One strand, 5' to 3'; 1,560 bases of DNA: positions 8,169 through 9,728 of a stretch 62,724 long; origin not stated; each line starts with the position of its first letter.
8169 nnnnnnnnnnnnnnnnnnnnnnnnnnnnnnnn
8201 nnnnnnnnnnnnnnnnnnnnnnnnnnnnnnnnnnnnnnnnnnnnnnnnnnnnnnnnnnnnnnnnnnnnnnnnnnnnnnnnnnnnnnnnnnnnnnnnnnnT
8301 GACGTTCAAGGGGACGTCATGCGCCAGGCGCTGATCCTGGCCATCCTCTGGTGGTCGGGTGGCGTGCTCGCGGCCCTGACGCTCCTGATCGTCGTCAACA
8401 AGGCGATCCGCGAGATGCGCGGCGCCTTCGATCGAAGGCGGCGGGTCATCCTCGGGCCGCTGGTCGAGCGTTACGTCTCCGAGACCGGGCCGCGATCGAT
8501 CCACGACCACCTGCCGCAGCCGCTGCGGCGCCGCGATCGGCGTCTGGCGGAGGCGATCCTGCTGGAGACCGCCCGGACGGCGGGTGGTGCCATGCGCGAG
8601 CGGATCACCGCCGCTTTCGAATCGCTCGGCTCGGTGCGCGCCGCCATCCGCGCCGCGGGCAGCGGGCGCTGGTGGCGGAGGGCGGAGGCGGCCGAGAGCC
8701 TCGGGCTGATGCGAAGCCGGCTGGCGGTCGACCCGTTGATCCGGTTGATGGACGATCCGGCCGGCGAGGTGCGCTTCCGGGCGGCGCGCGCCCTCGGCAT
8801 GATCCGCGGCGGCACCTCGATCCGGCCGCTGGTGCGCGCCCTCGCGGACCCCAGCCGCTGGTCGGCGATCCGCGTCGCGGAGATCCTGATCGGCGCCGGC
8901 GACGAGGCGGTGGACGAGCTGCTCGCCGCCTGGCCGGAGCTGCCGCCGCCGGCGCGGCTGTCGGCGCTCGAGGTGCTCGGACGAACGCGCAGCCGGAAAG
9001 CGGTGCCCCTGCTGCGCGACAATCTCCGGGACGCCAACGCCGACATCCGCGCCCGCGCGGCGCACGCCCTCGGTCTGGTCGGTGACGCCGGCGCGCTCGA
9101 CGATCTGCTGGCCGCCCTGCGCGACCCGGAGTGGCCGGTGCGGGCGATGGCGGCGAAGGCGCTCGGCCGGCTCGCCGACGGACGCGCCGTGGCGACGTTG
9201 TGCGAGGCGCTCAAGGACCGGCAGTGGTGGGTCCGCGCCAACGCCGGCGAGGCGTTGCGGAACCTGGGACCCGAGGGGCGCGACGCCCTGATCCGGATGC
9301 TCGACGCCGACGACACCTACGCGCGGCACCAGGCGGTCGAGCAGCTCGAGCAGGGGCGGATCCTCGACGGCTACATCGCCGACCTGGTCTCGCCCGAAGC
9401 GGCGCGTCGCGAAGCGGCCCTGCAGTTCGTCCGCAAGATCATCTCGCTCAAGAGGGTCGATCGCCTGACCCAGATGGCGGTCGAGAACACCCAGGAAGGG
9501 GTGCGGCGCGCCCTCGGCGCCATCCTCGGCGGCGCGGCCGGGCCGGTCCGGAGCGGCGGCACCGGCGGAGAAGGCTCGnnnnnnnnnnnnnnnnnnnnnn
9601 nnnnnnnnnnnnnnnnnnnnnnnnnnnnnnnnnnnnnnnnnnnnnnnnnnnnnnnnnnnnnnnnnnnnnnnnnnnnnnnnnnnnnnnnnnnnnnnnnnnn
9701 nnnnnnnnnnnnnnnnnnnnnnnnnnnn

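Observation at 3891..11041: Four-gene synthase-dependent exopolysaccharide operon with non-canonical accessory proteins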

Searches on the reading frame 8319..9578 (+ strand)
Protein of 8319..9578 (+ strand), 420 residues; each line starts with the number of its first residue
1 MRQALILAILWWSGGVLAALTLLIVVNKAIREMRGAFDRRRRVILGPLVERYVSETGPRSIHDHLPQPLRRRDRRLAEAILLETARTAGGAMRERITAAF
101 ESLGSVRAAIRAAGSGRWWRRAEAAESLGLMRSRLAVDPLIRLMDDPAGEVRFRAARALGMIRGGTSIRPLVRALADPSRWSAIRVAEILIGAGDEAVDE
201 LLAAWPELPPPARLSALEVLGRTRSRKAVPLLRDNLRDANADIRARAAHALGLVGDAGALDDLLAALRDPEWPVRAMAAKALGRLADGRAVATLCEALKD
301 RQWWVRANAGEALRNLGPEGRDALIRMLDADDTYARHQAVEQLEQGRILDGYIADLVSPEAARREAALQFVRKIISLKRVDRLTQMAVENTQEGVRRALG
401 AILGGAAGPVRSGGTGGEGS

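Call 10: search_protein_families(library=pfam, proteins=[window:8319-9578:+], max_evalue=0.01)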
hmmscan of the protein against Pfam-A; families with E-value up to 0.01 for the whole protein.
window:8319-9578:+ (420 aa): 8 families
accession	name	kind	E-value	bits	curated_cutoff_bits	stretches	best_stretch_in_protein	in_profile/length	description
PF13646.12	HEAT_2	-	1.3e-35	122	27.7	3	261-343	2-87/88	HEAT repeats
PF02985.28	HEAT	-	1.6e-16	59.3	23.5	1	263-287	5-29/31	HEAT repeat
PF03130.22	HEAT_PBS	-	2.5e-15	55.7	20.9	1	274-300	1-27/27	PBS lyase HEAT-like repeat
PF11791.14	Aconitase_B_N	-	7.1e-05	23.3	25.8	0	154-179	82-107/153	Aconitate B N-terminal domain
PF13513.12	HEAT_EZ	-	8.8e-05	23.4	27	0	226-253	23-54/55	HEAT-like repeat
PF25786.1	HEAT_GCN1_C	-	0.00012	22.6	27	0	260-285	29-54/151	GCN1-like, C-terminal HEAT repeats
PF00514.29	Arm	-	0.0049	17.3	20.6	0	136-160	13-37/41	Armadillo/beta-catenin-like repeat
PF10041.14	DUF2277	-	0.0064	17.3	25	0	364-403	21-60/78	Uncharacterized conserved protein (DUF2277)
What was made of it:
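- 8319..9581 (+): Gene 3: single N-terminal TM helix (residues 3-27) followed by a basic stretch, then a cytoplasmic HEAT/HEAT_PBS solenoid. HEAT_2 at E 1.3e-35 (call 10).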

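Call 11: search_protein_families(library=ncbifam, proteins=[window:8319-9578:+], max_evalue=0.01)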
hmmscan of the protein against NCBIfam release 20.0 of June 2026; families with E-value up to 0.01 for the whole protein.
window:8319-9578:+ (420 aa): 8 families
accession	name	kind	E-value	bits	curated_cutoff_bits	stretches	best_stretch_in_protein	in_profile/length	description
NF045915.1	PhycobilmeDegNblB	equivalog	4.5e-17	62.3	300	1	214-344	53-186/214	phycobilisome degradation protein NblB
NF058502.1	phyc_lyase_CpcE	equivalog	1.9e-16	60.4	330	2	267-333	51-118/260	C-phycocyanin alpha-cysteine-84 phycocyanobilin lyase subunit CpcE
NF010374.0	PRK13800.1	equivalog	5.5e-11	41.5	1196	2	140-282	748-895/898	fumarate reductase/succinate dehydrogenase flavoprotein subunit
NF045662.1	DVU0298_fam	equivalog_domain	2.6e-07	30.4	75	0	126-162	16-52/213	DVU0298 family protein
NF007244.0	PRK09687.1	equivalog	2.8e-07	30.1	275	1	222-344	155-280/285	putative lyase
TIGR02270.1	TIGR02270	subfamily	3.9e-06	26.1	206.8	2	128-281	141-290/410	TIGR02270 family protein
NF058505.1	phyc_lyase_CpeY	equivalog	2.9e-05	22.8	600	0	259-324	337-405/419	C-phycoerythrin alpha-cysteine-82 phycoerythrobilin lyase CpeY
NF058515.1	phyc_lyase_CpcF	equivalog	0.00023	20.8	220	1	226-317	59-163/200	C-phycocyanin alpha-cysteine-84 phycocyanobilin lyase subunit CpcF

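Call 14: search_solved_structures(query=window:8319-9578:+, max_evalue=0.01)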
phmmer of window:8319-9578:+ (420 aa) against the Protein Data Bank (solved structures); distinct sequences matched with E-value up to 0.01: 34.
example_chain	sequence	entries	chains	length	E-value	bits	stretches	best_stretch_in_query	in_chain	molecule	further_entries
9sah_A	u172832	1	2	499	3.1e-62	214.2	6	236-362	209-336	E4-NB2 synthetic fusion protein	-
6ft5_A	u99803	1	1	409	4e-58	200.7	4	243-347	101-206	alphaRep A3_A3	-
6fsq_A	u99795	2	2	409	1.6e-55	192.1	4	243-347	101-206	alphaRep A3_bGFPD | A3_bGFPD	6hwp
4zv6_A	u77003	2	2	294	1.4e-44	156.1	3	210-347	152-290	AlphaRep-7 | alpha-Rep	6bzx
7p0h_A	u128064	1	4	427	3.3e-38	135.1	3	221-345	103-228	Helicobacter pylori ComF fused to an artificial alphaREP crystallization helper (named B2)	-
4xl5_C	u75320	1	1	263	2.7e-37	132.1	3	229-319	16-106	bGFP-A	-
6gwc_C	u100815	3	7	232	3.1e-32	115.5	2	210-347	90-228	iE5 ALPHAREP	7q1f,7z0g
9t1m_A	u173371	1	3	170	5.3e-31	111.4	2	243-347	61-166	Alpha Rep E4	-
3ltj_A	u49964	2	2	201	7.9e-30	107.5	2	245-347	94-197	AlphaRep-4 | bA3-2: binder of A3 protein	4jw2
3ltm_A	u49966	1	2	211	8e-30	107.5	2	243-346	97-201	Alpha-Rep4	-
9rhz_A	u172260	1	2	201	8.7e-30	107.4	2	229-312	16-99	ALPHAREP bE5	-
6gwd_G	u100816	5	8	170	3.9e-29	105.3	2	243-347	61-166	iiH5 ALPHAREP | iih5 Alpha Repeating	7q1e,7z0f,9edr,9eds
8aw4_A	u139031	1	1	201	4.8e-28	101.7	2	236-347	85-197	ALPHAREP bB-E3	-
6gx7_E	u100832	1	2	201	7.7e-27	97.7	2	243-347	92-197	iiiA5 ALPHAREP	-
5dcq_A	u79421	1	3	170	1.3e-25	93.6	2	247-347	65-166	artificial repeat proteins (alphaREP3)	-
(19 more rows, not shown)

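Call 15: find_homologous_proteins(query=window:8319-9578:+, max_evalue=0.00001)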
Query window:8319-9578:+ (420 aa): 936 proteins with E <= 0.00001 among 8000 candidates; the best 120 are listed.
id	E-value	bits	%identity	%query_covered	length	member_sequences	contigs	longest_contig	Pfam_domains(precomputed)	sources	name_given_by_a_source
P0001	3.9e-259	877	100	100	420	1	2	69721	PF02985.29,PF03130.23,PF13646.13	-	-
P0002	2.1e-214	730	84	100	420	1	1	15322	PF02985.29,PF03130.23,PF13513.13,PF13646.13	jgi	jgi:HEAT repeat protein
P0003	3.0e-162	558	70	91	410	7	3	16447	PF02985.29,PF03130.23,PF13513.13,PF13646.13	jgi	-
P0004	2.3e-160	552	69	96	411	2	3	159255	PF02985.29,PF03130.23,PF13513.13,PF13646.13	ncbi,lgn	-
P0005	4.5e-159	548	67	95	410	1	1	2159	PF02985.29,PF03130.23,PF13646.13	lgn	-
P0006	1.8e-155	536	67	96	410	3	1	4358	PF02985.29,PF03130.23,PF13646.13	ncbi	ncbi:MAG: HEAT repeat domain-containing protein [Candidatus Polarisedimenticolia bacterium]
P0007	9.0e-155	534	69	91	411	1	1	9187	PF02985.29,PF03130.23,PF13513.13,PF13646.13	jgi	jgi:HEAT repeat protein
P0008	2.3e-154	533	67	96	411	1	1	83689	PF11791.15,PF02985.29,PF03130.23,PF13513.13,PF13646.13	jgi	jgi:HEAT repeat protein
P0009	2.0e-152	526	67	95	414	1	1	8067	PF02985.29,PF03130.23,PF13513.13,PF13646.13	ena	-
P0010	1.4e-151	523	66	86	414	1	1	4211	PF02985.29,PF03130.23,PF13513.13,PF13646.13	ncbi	-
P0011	3.5e-151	522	66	95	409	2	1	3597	PF02985.29,PF03130.23,PF13646.13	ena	-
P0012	4.1e-151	522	68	90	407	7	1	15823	PF02985.29,PF03130.23,PF13513.13,PF13646.13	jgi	-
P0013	6.8e-151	521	68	90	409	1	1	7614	PF02985.29,PF03130.23,PF13513.13,PF13646.13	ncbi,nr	ncbi:MAG TPA: HEAT repeat domain-containing protein [Candidatus Polarisedimenticolia bacterium]|nr:H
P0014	7.3e-150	518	66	95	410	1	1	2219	PF02985.29,PF03130.23,PF13646.13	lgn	-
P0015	5.6e-149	515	62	98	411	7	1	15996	PF02985.29,PF03130.23,PF13513.13,PF13646.13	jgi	-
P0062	1.3e-130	454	60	96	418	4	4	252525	PF02985.29,PF03130.23,PF13513.13,PF13646.13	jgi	jgi:HEAT repeat protein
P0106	2.8e-101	358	49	95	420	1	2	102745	PF00514.30,PF02985.29,PF03130.23,PF13513.13,PF13646.13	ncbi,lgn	ncbi:MAG: HEAT repeat domain-containing protein [Candidatus Polarisedimenticolia bacterium]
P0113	2.9e-100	354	50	94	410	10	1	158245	PF00514.30,PF02985.29,PF03130.23,PF13513.13,PF13646.13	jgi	-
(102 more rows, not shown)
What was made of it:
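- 8319..9581 (+): 936 homologs were found (call 15).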

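Call 17: find_encoding_contigs(protein=P0106, flank=10000, max_places=2)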
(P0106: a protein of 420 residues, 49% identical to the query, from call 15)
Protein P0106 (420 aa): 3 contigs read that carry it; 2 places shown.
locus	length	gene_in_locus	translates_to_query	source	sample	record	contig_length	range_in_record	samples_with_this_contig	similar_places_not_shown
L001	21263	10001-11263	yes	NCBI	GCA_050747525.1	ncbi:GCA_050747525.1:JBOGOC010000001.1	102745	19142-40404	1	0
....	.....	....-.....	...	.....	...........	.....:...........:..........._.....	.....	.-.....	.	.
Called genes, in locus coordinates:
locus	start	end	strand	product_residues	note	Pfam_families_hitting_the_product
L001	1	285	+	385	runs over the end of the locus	PF01625:PMSR, PF01641:SelR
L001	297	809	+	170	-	PF04343:DUF488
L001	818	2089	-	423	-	PF13360:PQQ_2 (weak), PF25293:Beta-prop_EMC1_N (faint), PF01011:PQQ (faint), PF13360:PQQ_2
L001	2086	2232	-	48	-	-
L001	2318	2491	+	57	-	-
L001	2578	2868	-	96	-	-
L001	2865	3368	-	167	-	-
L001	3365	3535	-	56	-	-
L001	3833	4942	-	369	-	PF00158:Sigma54_activat, PF01078:Mg_chelatase (faint), PF14532:Sigma54_activ_2, PF00004:AAA (faint), PF07728:AAA_5, PF25601:AAA_lid_14, PF02954:HTH_8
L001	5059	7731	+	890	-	PF07719:TPR_2 (faint)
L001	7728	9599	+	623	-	PF13432:TPR_16 (weak), PF00515:TPR_1 (weak), PF14559:TPR_19, PF14559:TPR_19, PF13424:TPR_12 (weak), PF13424:TPR_12, PF13432:TPR_16, PF14559:TPR_19, +18 more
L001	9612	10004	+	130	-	PF23198:PDE8A_N (weak), PF00072:Response_reg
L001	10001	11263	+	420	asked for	PF13646:HEAT_2, PF00514:Arm (faint), PF13513:HEAT_EZ (faint), PF03130:HEAT_PBS (weak), PF13646:HEAT_2, PF02985:HEAT (weak), PF13646:HEAT_2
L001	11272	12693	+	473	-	PF13641:Glyco_tranf_2_3, PF00535:Glycos_transf_2, PF10111:Glyco_tranf_2_2 (faint), PF03142:Chitin_synth_2 (faint), PF13632:Glyco_trans_2_3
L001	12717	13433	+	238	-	PF00535:Glycos_transf_2, PF10111:Glyco_tranf_2_2 (faint), PF13641:Glyco_tranf_2_3 (weak)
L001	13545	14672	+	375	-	PF01841:Transglut_core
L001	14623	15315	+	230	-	PF04199:Cyclase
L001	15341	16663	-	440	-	PF04972:BON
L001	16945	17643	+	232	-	PF00072:Response_reg, PF00196:GerE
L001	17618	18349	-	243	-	PF00872:Transposase_mut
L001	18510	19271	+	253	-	PF01904:DUF72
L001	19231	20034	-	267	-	PF02673:BacA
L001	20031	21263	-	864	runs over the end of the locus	PF03176:MMPL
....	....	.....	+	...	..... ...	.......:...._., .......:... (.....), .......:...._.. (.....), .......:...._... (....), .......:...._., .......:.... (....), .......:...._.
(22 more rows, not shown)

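Call 18: find_encoding_contigs(protein=P0004, flank=10000, max_places=2)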
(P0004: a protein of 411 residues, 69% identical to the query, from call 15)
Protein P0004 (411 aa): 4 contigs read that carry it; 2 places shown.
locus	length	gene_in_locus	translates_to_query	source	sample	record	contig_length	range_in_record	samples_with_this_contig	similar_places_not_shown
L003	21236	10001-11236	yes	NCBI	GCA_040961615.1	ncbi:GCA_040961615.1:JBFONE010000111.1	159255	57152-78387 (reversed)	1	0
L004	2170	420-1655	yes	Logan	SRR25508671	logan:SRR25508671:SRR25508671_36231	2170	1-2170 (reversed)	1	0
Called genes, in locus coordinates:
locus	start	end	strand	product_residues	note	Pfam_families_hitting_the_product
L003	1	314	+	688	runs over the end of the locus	PF26550:Tricorn_2nd (faint), PF26549:Tricorn_N, PF07676:PD40, PF20434:BD-FAE (weak), PF00326:Peptidase_S9, PF01738:DLH (weak)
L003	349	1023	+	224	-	-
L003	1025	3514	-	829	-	PF01751:Toprim, PF01131:Topoisom_bac, PF01396:Zn_ribbon_Top1, PF13368:Toprim_C_rpt (faint), PF01396:Zn_ribbon_Top1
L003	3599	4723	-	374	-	PF02481:DNA_processg_A, PF17782:WHD_DprA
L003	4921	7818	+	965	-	PF07719:TPR_2 (faint), PF14559:TPR_19 (faint), PF13432:TPR_16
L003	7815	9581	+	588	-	PF13432:TPR_16 (faint), PF00515:TPR_1 (faint), PF07719:TPR_2 (faint), PF13174:TPR_6 (faint), PF13181:TPR_8 (faint), PF14559:TPR_19, PF13428:TPR_14 (weak), PF14559:TPR_19, +3 more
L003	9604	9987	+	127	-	PF00072:Response_reg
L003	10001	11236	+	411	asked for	PF02985:HEAT (faint), PF03130:HEAT_PBS (faint), PF13513:HEAT_EZ (faint), PF13646:HEAT_2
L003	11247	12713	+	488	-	PF03142:Chitin_synth_2 (faint), PF00535:Glycos_transf_2, PF13641:Glyco_tranf_2_3, PF13632:Glyco_trans_2_3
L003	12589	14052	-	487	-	PF08245:Mur_ligase_M (weak), PF02875:Mur_ligase_C, PF27239:FOL3_C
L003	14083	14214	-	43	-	-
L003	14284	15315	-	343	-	PF17848:Zn_ribbon_ACC, PF01039:Carboxyl_trans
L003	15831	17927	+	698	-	PF26036:Peptidase_inhib_put (faint), PF00082:Peptidase_S8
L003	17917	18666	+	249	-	-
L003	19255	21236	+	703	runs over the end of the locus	PF13487:HD_5, PF01966:HD, PF01590:GAF (weak), PF13185:GAF_2, PF00990:GGDEF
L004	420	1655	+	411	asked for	PF02985:HEAT (faint), PF03130:HEAT_PBS (faint), PF13513:HEAT_EZ (faint), PF13646:HEAT_2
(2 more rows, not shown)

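Call 22: find_encoding_contigs(protein=P0002, flank=10000, max_places=2)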
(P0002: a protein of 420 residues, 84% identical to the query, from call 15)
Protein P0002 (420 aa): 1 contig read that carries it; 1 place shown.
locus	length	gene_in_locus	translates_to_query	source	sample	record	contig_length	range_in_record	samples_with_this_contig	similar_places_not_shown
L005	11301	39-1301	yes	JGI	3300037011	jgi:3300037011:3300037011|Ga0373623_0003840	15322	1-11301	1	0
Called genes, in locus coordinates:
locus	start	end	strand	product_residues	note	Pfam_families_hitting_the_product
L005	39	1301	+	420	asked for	PF02985:HEAT (faint), PF13513:HEAT_EZ (faint), PF13646:HEAT_2, PF03130:HEAT_PBS (weak)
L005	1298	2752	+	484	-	PF00535:Glycos_transf_2, PF13641:Glyco_tranf_2_3, PF03142:Chitin_synth_2 (faint), PF13632:Glyco_trans_2_3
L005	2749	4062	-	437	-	PF08245:Mur_ligase_M (weak), PF02875:Mur_ligase_C, PF27239:FOL3_C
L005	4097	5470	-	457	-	PF07690:MFS_1, PF00083:Sugar_tr, PF07690:MFS_1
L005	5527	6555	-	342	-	PF17848:Zn_ribbon_ACC, PF01039:Carboxyl_trans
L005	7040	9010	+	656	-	PF00082:Peptidase_S8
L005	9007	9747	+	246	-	PF20972:MASE9 (weak)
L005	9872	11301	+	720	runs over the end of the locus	PF13487:HD_5, PF01966:HD, PF01590:GAF (weak), PF13185:GAF_2, PF13492:GAF_3 (weak), PF00990:GGDEF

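Call 23: find_encoding_contigs(protein=P0062, flank=10000, max_places=1)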
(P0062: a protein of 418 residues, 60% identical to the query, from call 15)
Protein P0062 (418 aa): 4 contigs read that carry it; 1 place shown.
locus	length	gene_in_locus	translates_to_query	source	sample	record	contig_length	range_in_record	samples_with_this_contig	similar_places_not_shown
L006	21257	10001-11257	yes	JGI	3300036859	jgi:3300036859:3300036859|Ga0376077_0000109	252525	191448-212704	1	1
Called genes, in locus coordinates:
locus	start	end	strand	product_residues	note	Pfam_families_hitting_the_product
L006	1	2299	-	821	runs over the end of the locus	PF01751:Toprim, PF01131:Topoisom_bac, PF01396:Zn_ribbon_Top1, PF13368:Toprim_C_rpt (faint), PF01396:Zn_ribbon_Top1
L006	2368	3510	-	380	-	PF02481:DNA_processg_A, PF18306:LDcluster4 (faint), PF17782:WHD_DprA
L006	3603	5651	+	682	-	-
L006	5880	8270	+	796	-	-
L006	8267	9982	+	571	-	PF13428:TPR_14 (faint), PF00515:TPR_1 (faint), PF07719:TPR_2 (faint), PF13174:TPR_6 (faint), PF13414:TPR_11 (faint), PF13424:TPR_12 (faint), PF13432:TPR_16 (weak), PF14559:TPR_19 (weak), +2 more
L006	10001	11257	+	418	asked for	PF13513:HEAT_EZ (faint), PF13646:HEAT_2, PF02985:HEAT (faint), PF13646:HEAT_2, PF03130:HEAT_PBS (weak)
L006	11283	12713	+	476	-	PF03142:Chitin_synth_2 (faint), PF00535:Glycos_transf_2, PF13641:Glyco_tranf_2_3, PF13632:Glyco_trans_2_3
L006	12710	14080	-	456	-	PF05656:DUF805, PF10604:Polyketide_cyc2 (weak)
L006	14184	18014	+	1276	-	PF00082:Peptidase_S8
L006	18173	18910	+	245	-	PF00691:OmpA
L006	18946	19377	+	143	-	PF00472:RF-1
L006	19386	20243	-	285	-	PF11138:DUF2911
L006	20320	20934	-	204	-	PF12867:DinB_2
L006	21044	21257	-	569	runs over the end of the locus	PF00474:SSF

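Call 24: find_encoding_contigs(protein=P0113, flank=10000, max_places=1)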
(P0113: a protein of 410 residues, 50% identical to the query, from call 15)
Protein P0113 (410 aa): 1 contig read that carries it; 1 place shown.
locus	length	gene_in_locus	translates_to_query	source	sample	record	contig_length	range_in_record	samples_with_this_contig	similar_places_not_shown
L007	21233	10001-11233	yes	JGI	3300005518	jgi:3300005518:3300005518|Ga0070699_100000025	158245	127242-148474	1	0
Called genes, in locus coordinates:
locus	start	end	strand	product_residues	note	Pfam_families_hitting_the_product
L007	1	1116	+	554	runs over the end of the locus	PF13088:BNR_2 (faint), PF02012:BNR (faint)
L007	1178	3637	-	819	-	PF01751:Toprim, PF01131:Topoisom_bac, PF13368:Toprim_C_rpt (faint), PF01396:Zn_ribbon_Top1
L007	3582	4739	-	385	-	PF02481:DNA_processg_A, PF18306:LDcluster4 (faint), PF17782:WHD_DprA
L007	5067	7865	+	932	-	PF00515:TPR_1 (faint), PF07719:TPR_2 (faint), PF13181:TPR_8 (faint), PF13371:TPR_9 (faint), PF13414:TPR_11 (faint), PF13428:TPR_14 (faint), PF13432:TPR_16, PF23914:TPR_CcmH_CycH (weak), +2 more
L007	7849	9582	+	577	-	PF00515:TPR_1 (faint), PF07719:TPR_2 (faint), PF13174:TPR_6 (faint), PF13176:TPR_7 (faint), PF14559:TPR_19 (weak), PF14559:TPR_19 (weak), PF13432:TPR_16 (weak), PF14559:TPR_19 (weak), +6 more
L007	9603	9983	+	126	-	PF00072:Response_reg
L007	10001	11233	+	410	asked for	PF00514:Arm (faint), PF03130:HEAT_PBS (faint), PF13513:HEAT_EZ (faint), PF02985:HEAT (faint), PF13646:HEAT_2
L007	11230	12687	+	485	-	PF13506:Glyco_transf_21 (faint), PF00535:Glycos_transf_2, PF13641:Glyco_tranf_2_3, PF13632:Glyco_trans_2_3, PF03142:Chitin_synth_2 (weak)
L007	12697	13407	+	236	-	-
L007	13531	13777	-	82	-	-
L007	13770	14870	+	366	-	-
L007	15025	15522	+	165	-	PF06983:3-dmu-9_3-mt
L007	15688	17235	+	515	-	PF04055:Radical_SAM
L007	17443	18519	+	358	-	PF13495:Phage_int_SAM_4, PF00589:Phage_integrase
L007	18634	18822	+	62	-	-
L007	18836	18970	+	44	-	-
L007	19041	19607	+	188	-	-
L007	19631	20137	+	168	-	-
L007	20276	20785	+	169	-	PF09965:DUF2199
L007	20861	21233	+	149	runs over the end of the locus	-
